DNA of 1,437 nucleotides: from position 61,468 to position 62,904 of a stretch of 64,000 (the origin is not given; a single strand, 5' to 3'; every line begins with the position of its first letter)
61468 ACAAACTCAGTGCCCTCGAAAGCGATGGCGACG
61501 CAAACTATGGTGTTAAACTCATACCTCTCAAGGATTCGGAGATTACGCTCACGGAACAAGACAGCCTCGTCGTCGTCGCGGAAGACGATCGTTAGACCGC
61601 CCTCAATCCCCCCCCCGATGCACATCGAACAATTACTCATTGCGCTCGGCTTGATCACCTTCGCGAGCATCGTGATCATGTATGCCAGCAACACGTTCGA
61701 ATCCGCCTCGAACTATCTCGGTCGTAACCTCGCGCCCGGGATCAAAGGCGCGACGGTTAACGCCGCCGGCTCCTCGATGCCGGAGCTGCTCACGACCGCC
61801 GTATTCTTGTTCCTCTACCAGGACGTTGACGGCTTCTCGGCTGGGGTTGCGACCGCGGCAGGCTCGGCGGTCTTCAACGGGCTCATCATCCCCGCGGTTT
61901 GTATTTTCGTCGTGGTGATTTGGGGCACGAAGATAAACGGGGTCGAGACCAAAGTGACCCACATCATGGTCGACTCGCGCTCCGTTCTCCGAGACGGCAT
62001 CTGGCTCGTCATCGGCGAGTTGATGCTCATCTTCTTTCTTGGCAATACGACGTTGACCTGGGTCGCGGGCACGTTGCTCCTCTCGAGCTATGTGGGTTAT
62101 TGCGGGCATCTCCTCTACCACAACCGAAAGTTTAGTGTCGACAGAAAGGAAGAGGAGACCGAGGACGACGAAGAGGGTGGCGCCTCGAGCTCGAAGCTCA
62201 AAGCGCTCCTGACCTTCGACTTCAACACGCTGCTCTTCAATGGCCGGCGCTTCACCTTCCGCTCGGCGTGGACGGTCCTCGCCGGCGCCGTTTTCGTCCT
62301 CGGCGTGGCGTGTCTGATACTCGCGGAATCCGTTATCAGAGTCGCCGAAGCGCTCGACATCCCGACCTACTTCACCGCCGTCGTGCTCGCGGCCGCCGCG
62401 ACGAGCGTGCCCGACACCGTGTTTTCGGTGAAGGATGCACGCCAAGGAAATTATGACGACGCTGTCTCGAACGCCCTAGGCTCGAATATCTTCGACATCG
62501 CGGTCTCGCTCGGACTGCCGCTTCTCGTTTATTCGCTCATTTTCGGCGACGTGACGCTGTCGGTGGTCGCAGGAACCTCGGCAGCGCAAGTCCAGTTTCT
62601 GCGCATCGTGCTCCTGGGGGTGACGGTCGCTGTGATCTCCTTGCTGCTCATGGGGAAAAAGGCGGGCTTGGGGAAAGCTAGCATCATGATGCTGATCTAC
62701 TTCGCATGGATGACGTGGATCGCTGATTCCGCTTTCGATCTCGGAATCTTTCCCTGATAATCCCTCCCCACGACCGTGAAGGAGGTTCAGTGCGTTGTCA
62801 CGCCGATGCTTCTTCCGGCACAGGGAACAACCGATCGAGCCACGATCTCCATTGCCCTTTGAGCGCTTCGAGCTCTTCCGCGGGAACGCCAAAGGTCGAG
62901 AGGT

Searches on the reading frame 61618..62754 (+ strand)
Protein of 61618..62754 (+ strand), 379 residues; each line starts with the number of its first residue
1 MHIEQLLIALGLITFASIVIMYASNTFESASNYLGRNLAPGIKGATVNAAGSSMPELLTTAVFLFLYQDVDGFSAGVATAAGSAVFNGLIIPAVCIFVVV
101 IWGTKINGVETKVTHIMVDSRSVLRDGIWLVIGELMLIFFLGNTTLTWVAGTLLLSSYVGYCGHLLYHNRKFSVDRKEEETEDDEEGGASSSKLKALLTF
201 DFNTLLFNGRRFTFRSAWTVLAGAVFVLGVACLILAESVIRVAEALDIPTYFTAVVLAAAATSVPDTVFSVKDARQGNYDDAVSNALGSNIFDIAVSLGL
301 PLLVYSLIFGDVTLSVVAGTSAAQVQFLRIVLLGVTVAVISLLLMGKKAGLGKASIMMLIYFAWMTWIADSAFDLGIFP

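Call 34: find_homologous_proteins(query=window:61618-62754:+, max_evalue=1e-60)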
Query window:61618-62754:+ (379 aa): 1003 proteins with E <= 1e-60 among 8000 candidates; the best 120 are listed.
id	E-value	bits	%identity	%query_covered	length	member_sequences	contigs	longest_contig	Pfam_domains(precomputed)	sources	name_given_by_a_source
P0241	6.4e-236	800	99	100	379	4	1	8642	PF01699.30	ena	-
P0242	1.9e-232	789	98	100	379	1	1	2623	PF01699.30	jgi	jgi:cation:H+ antiporter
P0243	4.6e-215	732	90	100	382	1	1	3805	PF01699.30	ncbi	-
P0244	2.4e-209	713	88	100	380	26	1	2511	PF01699.30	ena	-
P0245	1.0e-208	711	88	100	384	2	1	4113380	PF01699.30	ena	-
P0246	4.7e-203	692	85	100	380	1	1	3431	PF01699.30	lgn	-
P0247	2.4e-193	660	81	100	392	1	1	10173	PF01699.30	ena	-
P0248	8.2e-180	616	77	100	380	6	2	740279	PF01699.30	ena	-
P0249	1.0e-178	612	77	100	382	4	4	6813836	PF01699.30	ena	-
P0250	3.7e-177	607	76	100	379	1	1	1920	PF01699.30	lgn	-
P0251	7.0e-177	606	77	100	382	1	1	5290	PF01699.30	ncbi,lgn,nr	ncbi:MAG: sodium:calcium antiporter [Acidobacteriota bacterium]|nr:MAG: sodium:calcium antiporter [A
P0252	7.4e-177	606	76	100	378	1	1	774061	PF01699.30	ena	-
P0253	9.0e-177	606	76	100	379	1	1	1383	PF01699.30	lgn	-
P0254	1.3e-176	605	77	100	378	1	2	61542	PF01699.30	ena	-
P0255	2.3e-176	604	76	100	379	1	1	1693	PF01699.30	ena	-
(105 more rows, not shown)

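Call 35: find_encoding_contigs(protein=P0241, flank=10000, max_places=4)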
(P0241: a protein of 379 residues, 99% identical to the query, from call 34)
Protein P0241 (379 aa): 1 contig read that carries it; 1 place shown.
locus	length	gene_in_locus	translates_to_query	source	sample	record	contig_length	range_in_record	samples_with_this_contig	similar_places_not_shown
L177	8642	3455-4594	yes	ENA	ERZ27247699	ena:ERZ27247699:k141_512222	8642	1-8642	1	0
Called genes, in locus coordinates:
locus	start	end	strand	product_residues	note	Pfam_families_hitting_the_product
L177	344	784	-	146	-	PF00069:Pkinase, PF07714:PK_Tyr_Ser-Thr, PF01636:APH (faint)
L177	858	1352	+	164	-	PF04608:PgpA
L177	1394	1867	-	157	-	-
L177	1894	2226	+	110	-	PF22614:Slo-like_RCK (weak)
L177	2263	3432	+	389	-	PF06241:Castor_Poll_mid, PF04840:Vps16_C (weak)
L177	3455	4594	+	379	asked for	PF01699:Na_Ca_ex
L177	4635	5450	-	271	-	PF10604:Polyketide_cyc2 (faint), PF08327:AHSA1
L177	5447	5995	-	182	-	PF12802:MarR_2 (weak), PF12840:HTH_20 (weak), PF13412:HTH_24 (faint)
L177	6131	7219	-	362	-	-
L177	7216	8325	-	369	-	PF19335:HMBD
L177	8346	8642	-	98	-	?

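Call 36: find_encoding_contigs(protein=P0245, flank=10000, max_places=3)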
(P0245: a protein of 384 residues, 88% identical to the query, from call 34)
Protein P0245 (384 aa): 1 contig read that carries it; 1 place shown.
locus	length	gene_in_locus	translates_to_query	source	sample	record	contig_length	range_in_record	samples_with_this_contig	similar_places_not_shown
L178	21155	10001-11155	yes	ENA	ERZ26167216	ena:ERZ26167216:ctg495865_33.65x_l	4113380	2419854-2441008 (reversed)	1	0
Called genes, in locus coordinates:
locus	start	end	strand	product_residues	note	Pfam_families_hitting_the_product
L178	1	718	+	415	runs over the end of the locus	PF01266:DAO, PF07992:Pyr_redox_2 (faint)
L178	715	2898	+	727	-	PF07244:POTRA, PF01103:Omp85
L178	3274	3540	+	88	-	-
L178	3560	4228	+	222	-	PF01244:Peptidase_M19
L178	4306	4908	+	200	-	PF03350:UPF0114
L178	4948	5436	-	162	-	-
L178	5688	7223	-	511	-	PF13701:DDE_Tnp_1_4, PF01609:DDE_Tnp_1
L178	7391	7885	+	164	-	PF04608:PgpA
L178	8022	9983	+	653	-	PF22614:Slo-like_RCK (faint), PF06241:Castor_Poll_mid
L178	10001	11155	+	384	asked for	PF01699:Na_Ca_ex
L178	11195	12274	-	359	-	-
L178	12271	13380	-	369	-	PF19335:HMBD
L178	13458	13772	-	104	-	-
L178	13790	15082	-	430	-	PF16868:NMT1_3, PF12974:Phosphonate-bd (faint), PF09084:NMT1 (weak)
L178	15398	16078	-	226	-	PF03588:Leu_Phe_trans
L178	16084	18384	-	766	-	PF02861:Clp_N, PF00004:AAA, PF17871:AAA_lid_9, PF00004:AAA, PF07724:AAA_2, PF07728:AAA_5, PF13401:AAA_22 (weak), PF10431:ClpB_D2-small, +11 more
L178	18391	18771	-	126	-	PF02617:ClpS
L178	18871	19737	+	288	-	-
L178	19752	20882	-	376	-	PF13570:Beta-prop_ACSF4 (faint), PF13360:PQQ_2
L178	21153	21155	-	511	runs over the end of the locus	PF13701:DDE_Tnp_1_4, PF01609:DDE_Tnp_1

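Call 59: search_protein_families(library=pfam, proteins=[L178:8022-9980:+, L178:715-2895:+], max_evalue=0.0001)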
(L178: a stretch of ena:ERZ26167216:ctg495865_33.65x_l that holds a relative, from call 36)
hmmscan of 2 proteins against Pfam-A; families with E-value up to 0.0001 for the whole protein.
L178:8022-9980:+ (653 aa): 3 families
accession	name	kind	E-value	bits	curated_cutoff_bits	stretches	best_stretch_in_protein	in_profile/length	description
PF06241.17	Castor_Poll_mid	-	3.2e-26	91.8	26.7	1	280-373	1-95/104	Castor and Pollux, part of voltage-gated ion channel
PF22614.2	Slo-like_RCK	-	1.7e-08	34.6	24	1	141-243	16-110/119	Calcium-activated potassium channel slowpoke-like RCK domain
PF04840.18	Vps16_C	-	4e-05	23.3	21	1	489-573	26-109/320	Vps16, C-terminal region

L178:715-2895:+ (727 aa): 2 families
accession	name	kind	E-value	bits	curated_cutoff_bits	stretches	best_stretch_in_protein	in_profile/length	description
PF07244.20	POTRA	-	3.9e-31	108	21.3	2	318-389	2-78/79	Surface antigen variable number repeat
PF01103.29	Omp85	-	6.9e-31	108.4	24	1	418-709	2-309/325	Omp85 superfamily domain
